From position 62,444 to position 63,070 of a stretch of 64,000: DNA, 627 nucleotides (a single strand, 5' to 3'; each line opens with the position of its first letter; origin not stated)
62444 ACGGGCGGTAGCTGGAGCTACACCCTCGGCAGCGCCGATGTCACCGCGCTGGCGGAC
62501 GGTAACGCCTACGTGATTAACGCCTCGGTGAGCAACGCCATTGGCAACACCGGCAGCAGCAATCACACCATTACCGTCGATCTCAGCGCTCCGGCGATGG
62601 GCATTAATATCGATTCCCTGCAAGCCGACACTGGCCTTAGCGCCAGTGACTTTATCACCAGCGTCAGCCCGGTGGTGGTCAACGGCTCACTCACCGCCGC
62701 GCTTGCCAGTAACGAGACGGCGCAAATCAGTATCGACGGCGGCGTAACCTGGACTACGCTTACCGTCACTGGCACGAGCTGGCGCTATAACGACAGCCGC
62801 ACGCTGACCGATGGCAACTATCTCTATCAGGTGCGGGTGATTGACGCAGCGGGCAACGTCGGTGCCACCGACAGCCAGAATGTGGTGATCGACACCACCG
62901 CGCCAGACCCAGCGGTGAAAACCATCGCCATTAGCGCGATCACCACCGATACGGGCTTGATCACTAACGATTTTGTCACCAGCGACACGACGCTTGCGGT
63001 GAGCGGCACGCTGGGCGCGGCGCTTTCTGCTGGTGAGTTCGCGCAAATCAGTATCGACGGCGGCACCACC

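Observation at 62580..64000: Switch to a different domain family in the distal part of the adhesin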

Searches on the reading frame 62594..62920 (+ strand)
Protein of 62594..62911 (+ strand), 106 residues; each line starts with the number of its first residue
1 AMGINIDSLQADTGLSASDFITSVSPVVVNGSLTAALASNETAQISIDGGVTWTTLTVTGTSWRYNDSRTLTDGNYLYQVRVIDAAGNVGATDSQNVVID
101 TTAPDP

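Call 11: search_protein_families(proteins=[window:62594-62911:+], library=ncbifam, max_evalue=1)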
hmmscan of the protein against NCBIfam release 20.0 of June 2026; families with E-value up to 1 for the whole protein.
seq(106 aa): 4 families
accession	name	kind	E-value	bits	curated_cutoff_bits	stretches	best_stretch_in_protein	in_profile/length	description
NF033510.3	Ca_tandemer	repeat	6.1e-05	23.3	50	1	21-89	27-95/96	Ca2+-stabilized repeat-containing adhesin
NF041611.1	exoglucan_CbhB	equivalog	0.037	12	1950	1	43-98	736-884/997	exoglucanase CbhB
NF052247.1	SorT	equivalog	0.043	12.6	570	1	27-93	293-365/387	SorT family sulfite dehydrogenase catalytic subunit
NF003752.0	PRK05346.2-3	equivalog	0.068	12.2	617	1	22-68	248-293/316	Na(+)-translocating NADH-quinone reductase subunit C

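Call 23: search_solved_structures(query=A2, max_evalue=1, show_alignments=2)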
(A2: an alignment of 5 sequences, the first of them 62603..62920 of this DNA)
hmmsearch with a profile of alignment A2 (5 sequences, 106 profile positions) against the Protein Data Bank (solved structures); distinct sequences matched with E-value up to 1: 10.
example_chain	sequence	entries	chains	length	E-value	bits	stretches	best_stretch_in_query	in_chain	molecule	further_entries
2yn3_A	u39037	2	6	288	6e-08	35.9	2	7-99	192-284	PUTATIVE INNER MEMBRANE PROTEIN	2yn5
5wa0_A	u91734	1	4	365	0.0057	19.9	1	23-90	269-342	Putative sulfite oxidase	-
4pw3_A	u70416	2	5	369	0.0058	19.9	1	23-90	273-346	Putative sulfite oxidase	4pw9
5k3x_A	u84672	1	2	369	0.0058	19.9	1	23-90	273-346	Putative sulfite oxidase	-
8pn3_A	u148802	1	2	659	0.28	14.4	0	63-100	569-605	DUF3472 domain-containing protein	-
8pmu_A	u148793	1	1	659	0.29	14.4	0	63-100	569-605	DUF3472 domain-containing protein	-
6nz0_Z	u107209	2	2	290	0.29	14.4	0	67-94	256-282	Dyslexia-associated protein KIAA0319-like protein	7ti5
8pn5_A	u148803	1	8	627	0.33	14.2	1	63-100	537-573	DUF3472 domain-containing protein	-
4u3h_A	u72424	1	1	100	0.54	13.5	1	46-85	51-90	FN3con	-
1lj9_A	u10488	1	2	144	0.91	12.8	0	67-103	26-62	transcriptional regulator SlyA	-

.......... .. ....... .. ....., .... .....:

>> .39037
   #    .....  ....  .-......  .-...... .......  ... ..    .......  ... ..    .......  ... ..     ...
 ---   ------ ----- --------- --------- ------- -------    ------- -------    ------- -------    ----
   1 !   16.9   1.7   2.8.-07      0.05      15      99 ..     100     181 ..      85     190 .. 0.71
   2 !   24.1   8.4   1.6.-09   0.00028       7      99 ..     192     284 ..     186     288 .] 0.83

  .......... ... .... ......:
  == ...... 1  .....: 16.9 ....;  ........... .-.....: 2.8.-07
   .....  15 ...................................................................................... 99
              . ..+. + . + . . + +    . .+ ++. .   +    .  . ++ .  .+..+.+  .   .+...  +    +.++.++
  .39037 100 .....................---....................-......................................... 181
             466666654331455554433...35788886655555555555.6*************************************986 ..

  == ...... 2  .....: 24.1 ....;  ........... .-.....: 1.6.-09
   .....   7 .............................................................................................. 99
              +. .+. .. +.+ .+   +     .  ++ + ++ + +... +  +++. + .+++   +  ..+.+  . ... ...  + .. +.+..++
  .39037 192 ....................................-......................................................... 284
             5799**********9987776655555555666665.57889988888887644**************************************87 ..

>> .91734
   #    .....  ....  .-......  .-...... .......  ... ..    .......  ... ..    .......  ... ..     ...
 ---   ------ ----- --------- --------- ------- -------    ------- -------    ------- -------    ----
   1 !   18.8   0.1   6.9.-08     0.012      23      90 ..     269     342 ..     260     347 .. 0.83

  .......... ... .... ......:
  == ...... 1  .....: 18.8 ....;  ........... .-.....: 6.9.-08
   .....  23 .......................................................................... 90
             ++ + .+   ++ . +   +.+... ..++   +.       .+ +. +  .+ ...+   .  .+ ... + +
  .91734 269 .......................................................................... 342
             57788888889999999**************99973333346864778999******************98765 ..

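Call 44: search_protein_representatives(alignment_id=A2)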
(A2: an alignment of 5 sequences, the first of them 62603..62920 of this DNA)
Query: 5 sequences, 106 profile positions. Proteins with E-value up to 0.001 (for the whole library): 15456; up to 1e-10: 5767; up to 1e-30: 1298. The best 150 are listed.
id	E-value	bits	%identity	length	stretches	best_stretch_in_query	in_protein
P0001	0.0e+00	3307.4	-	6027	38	1-105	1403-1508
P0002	0.0e+00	1449.7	-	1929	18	1-105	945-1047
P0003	0.0e+00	1242.0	-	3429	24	2-103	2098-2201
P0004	0.0e+00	1081.0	-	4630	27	1-103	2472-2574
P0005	0.0e+00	1075.7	-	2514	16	4-103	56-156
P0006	0.0e+00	1033.9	-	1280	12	2-104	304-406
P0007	0.0e+00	1030.0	-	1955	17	2-103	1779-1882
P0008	0.0e+00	1006.7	-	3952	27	2-104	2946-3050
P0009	4.9e-292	962.0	-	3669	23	1-103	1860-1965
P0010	1.5e-286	944.3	-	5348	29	5-104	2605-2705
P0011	3.8e-284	936.6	-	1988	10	1-105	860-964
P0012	5.3e-275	907.2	-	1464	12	3-104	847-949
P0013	2.9e-273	901.7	-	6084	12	1-104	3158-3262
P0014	4.6e-268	884.9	-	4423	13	1-104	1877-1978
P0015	9.8e-259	854.9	-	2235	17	1-102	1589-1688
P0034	3.0e-194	647.6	-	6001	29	1-104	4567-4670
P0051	1.3e-162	546.0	-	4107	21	1-105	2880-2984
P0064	2.8e-152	512.7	-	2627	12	1-104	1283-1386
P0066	2.1e-151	509.9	-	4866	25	1-104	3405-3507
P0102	2.2e-122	416.7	-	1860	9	1-104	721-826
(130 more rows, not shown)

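Call 75: list_cluster_members(proteins=[P0001, P0034, P0051, P0066, P0102, P0064, P0004, P0013])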
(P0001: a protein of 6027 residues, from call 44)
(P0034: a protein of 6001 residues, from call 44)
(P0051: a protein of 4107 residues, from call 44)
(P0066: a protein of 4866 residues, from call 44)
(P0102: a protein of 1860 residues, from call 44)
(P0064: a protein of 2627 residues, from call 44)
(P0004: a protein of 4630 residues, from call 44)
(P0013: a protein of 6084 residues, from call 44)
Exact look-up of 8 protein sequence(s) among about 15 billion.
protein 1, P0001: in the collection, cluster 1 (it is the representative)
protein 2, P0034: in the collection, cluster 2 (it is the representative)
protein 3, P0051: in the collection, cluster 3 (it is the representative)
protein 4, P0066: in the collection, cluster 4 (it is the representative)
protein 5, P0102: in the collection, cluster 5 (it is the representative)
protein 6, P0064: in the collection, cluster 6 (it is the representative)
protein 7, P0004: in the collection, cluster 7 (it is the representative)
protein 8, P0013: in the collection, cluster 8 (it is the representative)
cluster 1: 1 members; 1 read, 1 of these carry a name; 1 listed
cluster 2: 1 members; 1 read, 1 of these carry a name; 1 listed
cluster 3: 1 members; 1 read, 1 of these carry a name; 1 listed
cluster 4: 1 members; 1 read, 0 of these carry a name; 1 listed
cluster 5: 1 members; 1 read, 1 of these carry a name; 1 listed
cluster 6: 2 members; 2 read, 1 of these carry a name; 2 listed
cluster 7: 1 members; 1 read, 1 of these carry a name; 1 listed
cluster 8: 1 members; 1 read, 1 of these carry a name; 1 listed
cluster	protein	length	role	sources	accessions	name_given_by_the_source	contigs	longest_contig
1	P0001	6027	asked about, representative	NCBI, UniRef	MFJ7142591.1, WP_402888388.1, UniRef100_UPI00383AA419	Ig-like domain-containing protein [Pseudomonas protegens] | Ig-like domain-containing protein n=1 Tax=Pseudomonas protegens TaxID=380021 ...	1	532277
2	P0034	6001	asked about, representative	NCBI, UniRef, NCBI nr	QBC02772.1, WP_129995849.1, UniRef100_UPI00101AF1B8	Ig-like domain-containing protein [Enterobacter cloacae] | Ig-like domain-containing protein n=1 Tax=Enterobacter cloacae TaxID=550 ...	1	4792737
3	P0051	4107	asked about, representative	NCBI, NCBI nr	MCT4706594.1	Ig-like domain-containing protein [Enterobacteriaceae bacterium H16N7] | Ig-like domain-containing protein [Dryocola clanedunensis]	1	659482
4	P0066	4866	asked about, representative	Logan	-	-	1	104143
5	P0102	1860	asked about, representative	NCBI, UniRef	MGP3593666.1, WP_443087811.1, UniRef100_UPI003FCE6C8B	Ig-like domain-containing protein [Vagococcus sp. WN89Y] | Ig-like domain-containing protein n=1 Tax=Vagococcus sp. WN89Y TaxID=3457258 ...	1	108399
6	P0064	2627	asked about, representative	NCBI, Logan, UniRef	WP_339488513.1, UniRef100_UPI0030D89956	Ig-like domain-containing protein [Pseudomonas sp. EL_65y_Pfl2_R95] | Ig-like domain-containing protein n=1 Tax=Pseudomonas sp. EL_65y_Pfl2_R95 TaxID=3088698 ...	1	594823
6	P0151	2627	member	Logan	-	-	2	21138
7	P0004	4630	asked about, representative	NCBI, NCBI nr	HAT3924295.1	TPA: Ig-like domain-containing protein [Citrobacter amalonaticus] | Ig-like domain-containing protein [Citrobacter amalonaticus]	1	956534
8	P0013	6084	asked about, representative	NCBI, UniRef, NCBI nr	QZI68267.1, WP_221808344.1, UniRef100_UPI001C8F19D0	FG-GAP-like repeat-containing protein [Pseudomonas protegens] | Ig-like domain-containing protein n=1 Tax=Pseudomonas protegens TaxID=380021 ... | Ig-like domain-containing protein [Pseudomonas protegens]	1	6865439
